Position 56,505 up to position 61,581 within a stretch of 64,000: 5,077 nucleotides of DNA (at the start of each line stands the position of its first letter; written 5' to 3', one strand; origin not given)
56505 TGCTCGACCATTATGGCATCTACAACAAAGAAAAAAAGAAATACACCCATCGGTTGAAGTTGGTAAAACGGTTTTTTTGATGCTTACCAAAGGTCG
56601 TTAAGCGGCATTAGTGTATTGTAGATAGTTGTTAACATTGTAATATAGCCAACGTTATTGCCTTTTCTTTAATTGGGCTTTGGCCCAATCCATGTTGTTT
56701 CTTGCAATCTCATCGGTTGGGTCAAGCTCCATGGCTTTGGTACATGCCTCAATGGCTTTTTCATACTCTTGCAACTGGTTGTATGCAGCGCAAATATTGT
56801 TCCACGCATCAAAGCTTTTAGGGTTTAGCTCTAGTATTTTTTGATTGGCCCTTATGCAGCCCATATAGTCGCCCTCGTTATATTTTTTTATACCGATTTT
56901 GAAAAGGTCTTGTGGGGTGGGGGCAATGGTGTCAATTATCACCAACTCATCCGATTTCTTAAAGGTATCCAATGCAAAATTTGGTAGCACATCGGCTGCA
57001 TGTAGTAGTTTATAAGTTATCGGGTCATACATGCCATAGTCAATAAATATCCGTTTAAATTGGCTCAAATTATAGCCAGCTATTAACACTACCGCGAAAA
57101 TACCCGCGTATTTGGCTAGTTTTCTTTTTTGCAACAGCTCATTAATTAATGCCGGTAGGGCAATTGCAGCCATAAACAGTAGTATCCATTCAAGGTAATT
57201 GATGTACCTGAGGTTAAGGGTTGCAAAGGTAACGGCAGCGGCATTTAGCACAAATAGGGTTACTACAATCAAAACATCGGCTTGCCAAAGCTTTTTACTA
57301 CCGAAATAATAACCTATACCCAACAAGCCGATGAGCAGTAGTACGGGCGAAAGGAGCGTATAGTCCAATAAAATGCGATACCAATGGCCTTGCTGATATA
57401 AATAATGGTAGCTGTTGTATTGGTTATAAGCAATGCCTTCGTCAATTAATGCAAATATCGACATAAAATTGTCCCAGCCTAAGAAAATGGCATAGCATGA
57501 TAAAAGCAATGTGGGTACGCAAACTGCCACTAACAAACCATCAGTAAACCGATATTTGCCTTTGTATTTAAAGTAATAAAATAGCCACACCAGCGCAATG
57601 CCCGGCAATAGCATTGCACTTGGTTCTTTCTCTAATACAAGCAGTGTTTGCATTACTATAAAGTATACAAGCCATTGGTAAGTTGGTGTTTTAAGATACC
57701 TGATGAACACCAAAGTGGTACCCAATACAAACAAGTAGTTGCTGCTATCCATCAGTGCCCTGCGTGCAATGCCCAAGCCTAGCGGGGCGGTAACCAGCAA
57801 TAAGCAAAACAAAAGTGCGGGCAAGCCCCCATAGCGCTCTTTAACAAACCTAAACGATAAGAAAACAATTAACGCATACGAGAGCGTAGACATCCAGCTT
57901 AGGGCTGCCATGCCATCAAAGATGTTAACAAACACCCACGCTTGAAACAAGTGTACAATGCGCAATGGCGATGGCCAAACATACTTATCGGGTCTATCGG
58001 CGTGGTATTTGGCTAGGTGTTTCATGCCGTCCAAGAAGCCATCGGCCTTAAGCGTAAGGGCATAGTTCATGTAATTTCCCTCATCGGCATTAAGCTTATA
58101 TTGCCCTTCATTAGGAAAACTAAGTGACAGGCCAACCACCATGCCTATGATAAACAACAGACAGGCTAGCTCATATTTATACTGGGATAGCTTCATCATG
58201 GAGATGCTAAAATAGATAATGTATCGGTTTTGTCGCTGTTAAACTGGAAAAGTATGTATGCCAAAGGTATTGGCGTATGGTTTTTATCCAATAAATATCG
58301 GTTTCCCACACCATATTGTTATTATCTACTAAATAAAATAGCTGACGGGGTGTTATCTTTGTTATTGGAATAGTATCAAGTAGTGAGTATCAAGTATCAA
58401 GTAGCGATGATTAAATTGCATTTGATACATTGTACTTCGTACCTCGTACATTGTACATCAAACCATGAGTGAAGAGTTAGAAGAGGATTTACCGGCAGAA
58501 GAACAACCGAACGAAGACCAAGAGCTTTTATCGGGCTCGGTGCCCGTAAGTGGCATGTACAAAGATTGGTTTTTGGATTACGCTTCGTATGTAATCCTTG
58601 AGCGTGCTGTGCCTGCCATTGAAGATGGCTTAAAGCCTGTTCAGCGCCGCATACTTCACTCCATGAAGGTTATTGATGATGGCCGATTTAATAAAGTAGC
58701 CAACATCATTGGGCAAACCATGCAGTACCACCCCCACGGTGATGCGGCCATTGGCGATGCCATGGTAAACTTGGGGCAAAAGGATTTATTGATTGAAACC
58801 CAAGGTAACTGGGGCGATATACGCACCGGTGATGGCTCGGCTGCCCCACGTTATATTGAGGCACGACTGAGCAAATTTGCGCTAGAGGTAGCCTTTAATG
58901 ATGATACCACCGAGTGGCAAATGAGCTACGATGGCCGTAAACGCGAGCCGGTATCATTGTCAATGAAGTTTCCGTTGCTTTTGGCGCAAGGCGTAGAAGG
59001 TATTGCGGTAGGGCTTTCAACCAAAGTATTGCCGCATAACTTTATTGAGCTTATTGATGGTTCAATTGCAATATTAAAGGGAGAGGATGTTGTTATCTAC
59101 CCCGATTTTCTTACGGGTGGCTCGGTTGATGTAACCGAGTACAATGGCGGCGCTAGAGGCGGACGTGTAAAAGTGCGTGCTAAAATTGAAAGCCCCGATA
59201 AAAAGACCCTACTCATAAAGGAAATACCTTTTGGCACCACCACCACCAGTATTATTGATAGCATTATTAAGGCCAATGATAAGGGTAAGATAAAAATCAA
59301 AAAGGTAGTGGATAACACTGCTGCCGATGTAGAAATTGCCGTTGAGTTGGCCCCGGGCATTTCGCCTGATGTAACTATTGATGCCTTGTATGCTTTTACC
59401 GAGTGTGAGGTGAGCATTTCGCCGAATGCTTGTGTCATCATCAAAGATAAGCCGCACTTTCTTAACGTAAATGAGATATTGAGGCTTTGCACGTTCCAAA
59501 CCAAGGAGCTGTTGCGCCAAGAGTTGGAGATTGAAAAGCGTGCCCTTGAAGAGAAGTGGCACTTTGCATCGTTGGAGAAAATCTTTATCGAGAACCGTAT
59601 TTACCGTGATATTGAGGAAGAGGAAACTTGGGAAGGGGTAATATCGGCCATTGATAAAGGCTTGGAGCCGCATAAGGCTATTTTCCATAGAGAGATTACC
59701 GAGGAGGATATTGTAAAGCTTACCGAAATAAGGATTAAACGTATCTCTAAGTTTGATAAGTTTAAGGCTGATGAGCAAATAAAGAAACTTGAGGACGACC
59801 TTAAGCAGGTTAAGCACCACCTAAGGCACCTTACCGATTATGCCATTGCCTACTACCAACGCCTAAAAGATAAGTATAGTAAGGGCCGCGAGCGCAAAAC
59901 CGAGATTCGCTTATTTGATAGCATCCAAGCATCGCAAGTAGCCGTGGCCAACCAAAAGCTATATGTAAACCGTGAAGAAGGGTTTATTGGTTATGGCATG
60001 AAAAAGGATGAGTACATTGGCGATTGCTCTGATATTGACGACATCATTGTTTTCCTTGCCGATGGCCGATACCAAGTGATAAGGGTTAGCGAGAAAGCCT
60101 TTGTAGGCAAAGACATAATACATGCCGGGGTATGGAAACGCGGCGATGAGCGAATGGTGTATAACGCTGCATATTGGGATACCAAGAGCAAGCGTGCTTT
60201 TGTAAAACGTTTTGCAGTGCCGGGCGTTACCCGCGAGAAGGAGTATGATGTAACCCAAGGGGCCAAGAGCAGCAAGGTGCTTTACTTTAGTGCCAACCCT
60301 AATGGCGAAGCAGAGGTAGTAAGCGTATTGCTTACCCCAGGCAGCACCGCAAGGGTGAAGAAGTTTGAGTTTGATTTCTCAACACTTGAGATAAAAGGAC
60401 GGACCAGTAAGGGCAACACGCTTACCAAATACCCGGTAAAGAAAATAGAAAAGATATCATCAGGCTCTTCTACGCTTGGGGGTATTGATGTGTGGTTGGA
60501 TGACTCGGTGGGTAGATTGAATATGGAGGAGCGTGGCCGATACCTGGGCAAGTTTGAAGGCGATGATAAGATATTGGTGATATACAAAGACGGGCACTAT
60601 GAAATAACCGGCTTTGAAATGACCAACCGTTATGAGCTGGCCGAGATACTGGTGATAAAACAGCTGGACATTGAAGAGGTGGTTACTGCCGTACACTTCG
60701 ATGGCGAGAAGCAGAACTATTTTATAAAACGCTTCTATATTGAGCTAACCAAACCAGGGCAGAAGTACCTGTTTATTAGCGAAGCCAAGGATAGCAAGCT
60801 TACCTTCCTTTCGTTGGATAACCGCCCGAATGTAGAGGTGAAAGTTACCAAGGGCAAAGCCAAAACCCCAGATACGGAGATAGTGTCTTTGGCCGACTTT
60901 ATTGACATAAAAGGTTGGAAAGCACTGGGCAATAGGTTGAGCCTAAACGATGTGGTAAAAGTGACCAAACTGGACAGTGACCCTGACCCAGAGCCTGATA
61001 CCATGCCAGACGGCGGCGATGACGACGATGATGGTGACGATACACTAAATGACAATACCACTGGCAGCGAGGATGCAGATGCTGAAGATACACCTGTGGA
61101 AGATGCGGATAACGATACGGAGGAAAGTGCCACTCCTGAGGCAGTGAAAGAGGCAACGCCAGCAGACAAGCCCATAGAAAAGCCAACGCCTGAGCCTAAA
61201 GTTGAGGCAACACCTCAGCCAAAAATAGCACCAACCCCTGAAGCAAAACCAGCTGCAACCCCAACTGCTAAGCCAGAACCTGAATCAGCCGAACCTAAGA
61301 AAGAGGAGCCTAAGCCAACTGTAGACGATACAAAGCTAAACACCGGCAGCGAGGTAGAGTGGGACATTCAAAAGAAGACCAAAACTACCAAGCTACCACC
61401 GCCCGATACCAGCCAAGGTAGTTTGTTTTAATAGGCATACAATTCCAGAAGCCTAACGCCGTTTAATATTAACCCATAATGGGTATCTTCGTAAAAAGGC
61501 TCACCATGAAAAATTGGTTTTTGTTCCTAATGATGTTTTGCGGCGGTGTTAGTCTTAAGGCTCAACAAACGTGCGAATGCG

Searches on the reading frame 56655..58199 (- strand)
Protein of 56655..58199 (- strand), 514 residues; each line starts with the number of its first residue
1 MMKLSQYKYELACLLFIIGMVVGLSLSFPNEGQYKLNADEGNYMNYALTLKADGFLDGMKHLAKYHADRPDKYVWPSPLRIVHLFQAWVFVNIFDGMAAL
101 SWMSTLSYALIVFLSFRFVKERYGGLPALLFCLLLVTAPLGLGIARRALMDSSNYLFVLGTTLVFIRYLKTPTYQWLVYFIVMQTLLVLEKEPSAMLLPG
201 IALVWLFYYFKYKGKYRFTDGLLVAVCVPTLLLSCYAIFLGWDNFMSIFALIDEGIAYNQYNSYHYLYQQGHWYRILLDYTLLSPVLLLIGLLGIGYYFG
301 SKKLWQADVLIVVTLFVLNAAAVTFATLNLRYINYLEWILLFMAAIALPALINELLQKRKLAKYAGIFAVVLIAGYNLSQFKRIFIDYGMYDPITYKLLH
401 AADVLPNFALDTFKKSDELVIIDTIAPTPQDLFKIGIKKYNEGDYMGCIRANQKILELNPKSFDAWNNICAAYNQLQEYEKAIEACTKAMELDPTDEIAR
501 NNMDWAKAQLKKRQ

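Call 65: search_protein_families(library=pfam, proteins=[window:56655-58199:-], max_evalue=0.00001)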
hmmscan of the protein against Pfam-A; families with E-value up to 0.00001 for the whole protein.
window:56655-58199:- (514 aa): 2 families
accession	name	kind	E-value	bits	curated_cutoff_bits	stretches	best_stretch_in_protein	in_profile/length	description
PF00515.34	TPR_1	-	3e-13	49.4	27.8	1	464-496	2-34/34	Tetratricopeptide repeat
PF13231.12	PMT_2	-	2.3e-06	28.3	26.1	1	82-217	5-145/160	Dolichyl-phosphate-mannose-protein mannosyltransferase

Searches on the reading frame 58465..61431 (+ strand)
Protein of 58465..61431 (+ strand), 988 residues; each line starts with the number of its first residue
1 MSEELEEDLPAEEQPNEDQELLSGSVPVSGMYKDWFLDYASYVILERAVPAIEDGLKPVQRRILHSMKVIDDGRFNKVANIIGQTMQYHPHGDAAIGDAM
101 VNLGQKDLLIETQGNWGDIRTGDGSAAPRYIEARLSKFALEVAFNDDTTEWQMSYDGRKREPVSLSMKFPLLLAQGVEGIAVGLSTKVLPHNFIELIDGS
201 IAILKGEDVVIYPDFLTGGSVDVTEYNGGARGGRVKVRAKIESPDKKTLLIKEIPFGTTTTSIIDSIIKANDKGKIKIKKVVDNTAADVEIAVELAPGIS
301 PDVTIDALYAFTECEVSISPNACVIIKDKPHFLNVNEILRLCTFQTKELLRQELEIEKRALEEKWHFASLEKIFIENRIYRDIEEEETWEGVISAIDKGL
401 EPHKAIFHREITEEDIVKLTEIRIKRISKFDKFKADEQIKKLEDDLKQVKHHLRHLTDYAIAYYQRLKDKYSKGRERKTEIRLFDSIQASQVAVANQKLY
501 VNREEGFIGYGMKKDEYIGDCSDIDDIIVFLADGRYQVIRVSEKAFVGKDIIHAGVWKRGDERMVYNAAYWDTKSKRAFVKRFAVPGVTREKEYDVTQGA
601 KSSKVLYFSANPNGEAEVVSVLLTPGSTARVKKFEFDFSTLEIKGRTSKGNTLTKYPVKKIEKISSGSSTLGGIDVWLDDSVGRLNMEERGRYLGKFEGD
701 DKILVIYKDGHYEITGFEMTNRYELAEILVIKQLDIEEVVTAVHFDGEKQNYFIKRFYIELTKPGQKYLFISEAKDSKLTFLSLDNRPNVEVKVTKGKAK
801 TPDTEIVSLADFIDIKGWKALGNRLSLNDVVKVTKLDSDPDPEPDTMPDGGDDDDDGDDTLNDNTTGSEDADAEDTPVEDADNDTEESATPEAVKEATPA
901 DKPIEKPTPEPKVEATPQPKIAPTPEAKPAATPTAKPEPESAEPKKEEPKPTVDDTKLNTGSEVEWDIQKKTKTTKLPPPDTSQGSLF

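Call 65: search_protein_families(library=pfam, proteins=[window:58465-61431:+], max_evalue=0.00001)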
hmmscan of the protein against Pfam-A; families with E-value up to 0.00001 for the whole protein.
window:58465-61431:+ (988 aa): 1 family
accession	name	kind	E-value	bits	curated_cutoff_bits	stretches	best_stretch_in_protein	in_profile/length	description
PF00521.26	DNA_topoisoIV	-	9.9e-105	351.3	31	1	47-458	1-425/432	DNA gyrase/topoisomerase IV, subunit A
